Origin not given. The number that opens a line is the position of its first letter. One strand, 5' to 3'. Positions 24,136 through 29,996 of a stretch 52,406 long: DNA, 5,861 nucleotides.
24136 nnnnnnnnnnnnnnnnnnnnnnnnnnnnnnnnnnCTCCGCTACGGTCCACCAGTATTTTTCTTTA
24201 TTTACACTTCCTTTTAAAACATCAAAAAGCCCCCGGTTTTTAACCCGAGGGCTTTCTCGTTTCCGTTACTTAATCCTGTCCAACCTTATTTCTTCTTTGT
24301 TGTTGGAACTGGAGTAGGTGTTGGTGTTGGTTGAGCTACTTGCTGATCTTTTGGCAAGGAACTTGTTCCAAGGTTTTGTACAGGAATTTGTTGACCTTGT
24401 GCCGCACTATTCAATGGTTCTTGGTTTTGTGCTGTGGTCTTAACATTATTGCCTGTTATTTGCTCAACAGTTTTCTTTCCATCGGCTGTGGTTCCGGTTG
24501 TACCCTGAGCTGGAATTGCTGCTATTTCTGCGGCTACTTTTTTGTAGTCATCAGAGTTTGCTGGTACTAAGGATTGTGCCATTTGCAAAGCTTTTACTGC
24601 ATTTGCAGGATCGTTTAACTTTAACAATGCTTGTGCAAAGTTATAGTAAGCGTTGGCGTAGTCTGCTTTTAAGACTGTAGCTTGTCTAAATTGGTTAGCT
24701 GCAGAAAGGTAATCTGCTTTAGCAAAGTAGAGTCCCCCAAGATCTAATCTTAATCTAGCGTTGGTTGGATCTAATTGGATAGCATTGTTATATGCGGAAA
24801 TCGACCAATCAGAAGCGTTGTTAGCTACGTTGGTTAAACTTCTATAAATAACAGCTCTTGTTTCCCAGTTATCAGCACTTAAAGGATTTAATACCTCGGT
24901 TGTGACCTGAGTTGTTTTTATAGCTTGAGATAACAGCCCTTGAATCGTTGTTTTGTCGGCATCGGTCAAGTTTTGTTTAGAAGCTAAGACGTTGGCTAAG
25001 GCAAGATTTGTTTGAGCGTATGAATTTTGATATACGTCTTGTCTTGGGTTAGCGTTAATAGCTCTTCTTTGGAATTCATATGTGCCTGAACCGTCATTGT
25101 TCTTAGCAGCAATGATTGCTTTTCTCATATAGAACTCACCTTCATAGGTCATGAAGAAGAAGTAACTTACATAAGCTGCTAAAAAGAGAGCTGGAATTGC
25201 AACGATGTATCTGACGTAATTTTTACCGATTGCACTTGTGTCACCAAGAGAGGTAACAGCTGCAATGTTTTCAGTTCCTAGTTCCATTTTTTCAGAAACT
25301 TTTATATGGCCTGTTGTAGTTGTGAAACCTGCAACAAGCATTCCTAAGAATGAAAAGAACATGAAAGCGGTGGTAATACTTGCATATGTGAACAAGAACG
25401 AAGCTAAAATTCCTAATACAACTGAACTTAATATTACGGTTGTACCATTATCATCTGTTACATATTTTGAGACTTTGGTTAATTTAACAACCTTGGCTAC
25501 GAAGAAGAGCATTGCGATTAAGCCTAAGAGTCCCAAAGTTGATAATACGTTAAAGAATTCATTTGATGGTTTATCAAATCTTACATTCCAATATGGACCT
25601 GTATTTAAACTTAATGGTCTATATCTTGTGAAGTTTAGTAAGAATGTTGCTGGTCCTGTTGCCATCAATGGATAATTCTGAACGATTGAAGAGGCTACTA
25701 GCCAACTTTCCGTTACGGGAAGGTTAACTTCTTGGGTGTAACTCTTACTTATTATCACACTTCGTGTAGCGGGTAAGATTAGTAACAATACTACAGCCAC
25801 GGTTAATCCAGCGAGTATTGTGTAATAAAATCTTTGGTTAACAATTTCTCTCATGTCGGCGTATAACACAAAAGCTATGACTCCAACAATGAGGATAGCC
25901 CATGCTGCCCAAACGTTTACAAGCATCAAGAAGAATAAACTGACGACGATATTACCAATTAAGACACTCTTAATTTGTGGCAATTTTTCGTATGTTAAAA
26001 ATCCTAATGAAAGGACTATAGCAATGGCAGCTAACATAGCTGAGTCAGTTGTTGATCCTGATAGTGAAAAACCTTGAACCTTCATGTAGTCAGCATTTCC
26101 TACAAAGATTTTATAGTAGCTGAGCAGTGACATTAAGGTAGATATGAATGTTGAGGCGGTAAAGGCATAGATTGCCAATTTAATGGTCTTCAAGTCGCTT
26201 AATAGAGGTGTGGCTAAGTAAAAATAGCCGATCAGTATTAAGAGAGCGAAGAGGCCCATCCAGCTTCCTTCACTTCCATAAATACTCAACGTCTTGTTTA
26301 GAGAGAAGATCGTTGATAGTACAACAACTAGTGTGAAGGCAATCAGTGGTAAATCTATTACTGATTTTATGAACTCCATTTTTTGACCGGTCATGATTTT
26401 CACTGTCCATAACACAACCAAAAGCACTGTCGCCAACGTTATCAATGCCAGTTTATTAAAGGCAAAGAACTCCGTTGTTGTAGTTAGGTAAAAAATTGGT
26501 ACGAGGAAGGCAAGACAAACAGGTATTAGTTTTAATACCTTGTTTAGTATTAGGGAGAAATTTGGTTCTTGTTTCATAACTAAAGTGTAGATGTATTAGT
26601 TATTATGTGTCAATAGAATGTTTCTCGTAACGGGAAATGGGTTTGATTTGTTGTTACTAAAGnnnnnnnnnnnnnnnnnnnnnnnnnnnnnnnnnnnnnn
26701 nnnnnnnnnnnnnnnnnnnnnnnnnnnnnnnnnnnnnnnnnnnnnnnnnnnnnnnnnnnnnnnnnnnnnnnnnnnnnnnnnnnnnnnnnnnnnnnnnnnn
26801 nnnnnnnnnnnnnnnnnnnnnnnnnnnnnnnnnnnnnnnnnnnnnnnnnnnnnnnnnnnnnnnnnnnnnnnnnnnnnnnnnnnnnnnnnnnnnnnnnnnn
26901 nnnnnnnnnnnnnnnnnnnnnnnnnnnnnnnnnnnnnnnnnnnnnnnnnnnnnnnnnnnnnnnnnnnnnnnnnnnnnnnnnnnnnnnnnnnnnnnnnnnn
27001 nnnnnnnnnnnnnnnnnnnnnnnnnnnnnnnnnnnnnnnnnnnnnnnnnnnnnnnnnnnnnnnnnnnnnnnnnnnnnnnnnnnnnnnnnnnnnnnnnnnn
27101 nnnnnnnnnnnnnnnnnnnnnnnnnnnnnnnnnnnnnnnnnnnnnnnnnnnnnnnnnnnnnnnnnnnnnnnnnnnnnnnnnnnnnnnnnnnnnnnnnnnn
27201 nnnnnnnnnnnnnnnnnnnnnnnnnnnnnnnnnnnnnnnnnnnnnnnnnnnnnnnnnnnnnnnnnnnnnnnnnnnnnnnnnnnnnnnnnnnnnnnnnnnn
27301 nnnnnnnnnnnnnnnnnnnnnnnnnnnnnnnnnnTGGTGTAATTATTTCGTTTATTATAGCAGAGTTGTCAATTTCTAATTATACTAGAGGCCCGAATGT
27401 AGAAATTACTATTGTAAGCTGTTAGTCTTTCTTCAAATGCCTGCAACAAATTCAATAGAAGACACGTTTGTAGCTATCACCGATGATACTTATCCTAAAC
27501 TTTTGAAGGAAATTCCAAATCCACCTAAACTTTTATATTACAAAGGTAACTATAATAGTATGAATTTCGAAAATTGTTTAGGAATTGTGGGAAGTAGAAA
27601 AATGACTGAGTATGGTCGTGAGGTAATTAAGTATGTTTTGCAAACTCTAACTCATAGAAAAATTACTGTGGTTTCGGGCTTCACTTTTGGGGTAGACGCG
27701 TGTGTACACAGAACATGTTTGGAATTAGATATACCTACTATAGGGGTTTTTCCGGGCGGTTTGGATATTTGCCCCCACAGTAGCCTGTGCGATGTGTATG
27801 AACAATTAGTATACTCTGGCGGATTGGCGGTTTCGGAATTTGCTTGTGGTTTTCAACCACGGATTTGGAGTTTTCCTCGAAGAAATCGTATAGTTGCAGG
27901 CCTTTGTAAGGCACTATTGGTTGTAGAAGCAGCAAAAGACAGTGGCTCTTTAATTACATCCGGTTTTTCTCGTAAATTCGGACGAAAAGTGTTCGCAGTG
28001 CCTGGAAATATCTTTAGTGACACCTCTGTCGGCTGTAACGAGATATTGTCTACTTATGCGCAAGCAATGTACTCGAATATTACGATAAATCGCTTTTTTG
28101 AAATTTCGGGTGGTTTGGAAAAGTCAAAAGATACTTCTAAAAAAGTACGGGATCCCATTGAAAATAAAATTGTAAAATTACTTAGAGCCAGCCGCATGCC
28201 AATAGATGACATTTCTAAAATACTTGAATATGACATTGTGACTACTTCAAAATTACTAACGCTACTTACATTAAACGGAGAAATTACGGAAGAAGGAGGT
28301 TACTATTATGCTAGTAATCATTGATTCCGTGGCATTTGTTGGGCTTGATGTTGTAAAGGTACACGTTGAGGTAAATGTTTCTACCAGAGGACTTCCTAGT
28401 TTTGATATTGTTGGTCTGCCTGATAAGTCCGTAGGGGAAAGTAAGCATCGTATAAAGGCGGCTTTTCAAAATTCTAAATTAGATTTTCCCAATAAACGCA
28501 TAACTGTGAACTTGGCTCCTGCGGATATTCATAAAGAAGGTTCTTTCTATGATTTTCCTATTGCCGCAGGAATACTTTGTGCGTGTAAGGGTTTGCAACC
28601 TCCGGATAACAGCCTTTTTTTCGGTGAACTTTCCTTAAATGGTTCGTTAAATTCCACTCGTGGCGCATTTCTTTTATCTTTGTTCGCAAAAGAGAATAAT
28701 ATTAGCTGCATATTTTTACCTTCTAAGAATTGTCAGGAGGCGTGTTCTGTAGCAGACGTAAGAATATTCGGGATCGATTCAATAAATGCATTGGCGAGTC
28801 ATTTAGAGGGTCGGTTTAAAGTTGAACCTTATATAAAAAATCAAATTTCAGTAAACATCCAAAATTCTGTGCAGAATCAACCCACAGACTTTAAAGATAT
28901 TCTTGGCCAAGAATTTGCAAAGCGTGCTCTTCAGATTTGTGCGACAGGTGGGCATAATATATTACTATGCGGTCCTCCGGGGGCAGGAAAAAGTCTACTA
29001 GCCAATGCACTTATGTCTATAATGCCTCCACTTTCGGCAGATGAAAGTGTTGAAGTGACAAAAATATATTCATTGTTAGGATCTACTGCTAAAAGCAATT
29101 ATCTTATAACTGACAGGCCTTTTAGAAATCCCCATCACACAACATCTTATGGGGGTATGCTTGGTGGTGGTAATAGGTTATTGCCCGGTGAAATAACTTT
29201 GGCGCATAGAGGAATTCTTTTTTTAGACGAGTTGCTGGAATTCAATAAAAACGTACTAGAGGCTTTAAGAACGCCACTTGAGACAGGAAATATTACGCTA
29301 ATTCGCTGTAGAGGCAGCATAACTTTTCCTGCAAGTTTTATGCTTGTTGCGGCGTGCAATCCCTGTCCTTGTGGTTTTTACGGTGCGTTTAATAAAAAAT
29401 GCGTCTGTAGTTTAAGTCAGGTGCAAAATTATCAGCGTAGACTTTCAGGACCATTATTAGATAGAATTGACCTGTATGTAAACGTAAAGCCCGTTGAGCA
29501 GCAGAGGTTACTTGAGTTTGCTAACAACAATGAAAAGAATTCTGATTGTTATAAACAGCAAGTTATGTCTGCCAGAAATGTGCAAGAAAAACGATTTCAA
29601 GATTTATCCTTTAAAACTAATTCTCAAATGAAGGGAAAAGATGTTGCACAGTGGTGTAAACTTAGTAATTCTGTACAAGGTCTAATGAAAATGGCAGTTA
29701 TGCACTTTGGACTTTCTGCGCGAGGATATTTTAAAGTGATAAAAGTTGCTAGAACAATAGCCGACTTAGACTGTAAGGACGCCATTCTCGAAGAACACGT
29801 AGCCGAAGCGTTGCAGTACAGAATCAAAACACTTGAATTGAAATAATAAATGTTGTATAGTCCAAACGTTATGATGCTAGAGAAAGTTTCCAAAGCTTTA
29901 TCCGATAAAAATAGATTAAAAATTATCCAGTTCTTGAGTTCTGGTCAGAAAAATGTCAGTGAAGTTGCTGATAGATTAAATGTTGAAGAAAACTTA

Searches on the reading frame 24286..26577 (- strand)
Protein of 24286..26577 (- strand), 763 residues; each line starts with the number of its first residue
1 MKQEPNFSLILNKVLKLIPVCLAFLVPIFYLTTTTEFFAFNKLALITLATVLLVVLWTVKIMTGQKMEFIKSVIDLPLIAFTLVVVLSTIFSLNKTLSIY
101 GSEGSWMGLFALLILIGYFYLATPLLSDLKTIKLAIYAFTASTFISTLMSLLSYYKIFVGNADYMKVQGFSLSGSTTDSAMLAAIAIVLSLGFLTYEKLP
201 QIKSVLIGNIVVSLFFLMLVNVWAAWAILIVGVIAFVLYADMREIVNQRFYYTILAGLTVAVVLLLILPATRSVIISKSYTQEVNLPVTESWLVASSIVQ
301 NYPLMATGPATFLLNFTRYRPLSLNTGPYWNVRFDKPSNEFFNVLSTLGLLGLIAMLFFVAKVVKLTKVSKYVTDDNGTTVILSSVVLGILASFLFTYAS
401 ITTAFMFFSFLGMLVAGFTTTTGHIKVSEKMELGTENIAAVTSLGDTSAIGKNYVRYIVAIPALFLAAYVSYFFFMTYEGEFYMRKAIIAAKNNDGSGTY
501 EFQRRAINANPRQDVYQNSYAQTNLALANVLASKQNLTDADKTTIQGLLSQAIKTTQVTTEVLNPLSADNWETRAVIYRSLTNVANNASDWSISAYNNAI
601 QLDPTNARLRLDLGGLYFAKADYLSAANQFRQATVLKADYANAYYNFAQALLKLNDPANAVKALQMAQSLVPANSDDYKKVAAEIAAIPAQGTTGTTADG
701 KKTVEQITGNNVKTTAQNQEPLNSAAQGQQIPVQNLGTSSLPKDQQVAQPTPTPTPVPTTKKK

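Call 69: search_protein_families(library=pfam, proteins=[window:24286-26577:-], max_evalue=0.00001)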
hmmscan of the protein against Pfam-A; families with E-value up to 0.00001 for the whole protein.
window:24286-26577:- (763 aa): 1 family
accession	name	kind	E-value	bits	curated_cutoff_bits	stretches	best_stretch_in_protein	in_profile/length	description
PF13414.12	TPR_11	-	5.5e-08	32.8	26.8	0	593-619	14-40/42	TPR repeat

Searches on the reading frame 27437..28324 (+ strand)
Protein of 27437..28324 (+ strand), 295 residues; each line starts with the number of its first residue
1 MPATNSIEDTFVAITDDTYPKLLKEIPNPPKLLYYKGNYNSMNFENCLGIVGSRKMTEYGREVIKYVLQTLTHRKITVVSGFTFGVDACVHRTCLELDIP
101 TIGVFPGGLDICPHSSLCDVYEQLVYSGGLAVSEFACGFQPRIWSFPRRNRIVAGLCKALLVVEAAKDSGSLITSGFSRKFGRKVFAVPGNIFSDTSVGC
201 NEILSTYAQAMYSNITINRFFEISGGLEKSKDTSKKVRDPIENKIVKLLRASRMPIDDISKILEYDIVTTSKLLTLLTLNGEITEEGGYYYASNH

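Call 69: search_protein_families(library=pfam, proteins=[window:27437-28324:+], max_evalue=0.00001)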
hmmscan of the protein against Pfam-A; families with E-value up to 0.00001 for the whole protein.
window:27437-28324:+ (295 aa): 1 family
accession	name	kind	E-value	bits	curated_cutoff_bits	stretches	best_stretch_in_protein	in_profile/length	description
PF02481.21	DNA_processg_A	-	3.4e-64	216.4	29.6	1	10-211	8-210/212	DNA recombination-mediator protein A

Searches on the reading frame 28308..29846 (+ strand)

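Call 69: search_protein_families(library=pfam, proteins=[window:28308-29846:+], max_evalue=0.00001)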
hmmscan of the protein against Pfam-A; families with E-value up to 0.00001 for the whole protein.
window:28308-29846:+ (512 aa): 6 families
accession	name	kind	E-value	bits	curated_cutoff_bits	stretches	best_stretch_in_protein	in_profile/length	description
PF01078.27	Mg_chelatase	-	6.3e-87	290.7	20.3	1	194-400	1-206/207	Magnesium chelatase, subunit ChlI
PF13541.12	ChlI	-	1.8e-39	134.8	27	1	20-141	1-121/121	Subunit ChlI of Mg-chelatase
PF13335.12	Mg_chelatase_C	-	2.8e-28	98.8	26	1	410-505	2-94/94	Magnesium chelatase, subunit ChlI C-terminal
PF07728.20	AAA_5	-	1.1e-08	35.6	22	1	217-354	1-125/139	AAA domain (dynein-related subfamily)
PF00493.29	MCM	-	1.2e-08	34.8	23.3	0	292-394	113-205/224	MCM P-loop domain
PF00158.32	Sigma54_activat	-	7.8e-07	29.4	20.2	1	208-350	15-141/168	Sigma-54 interaction domain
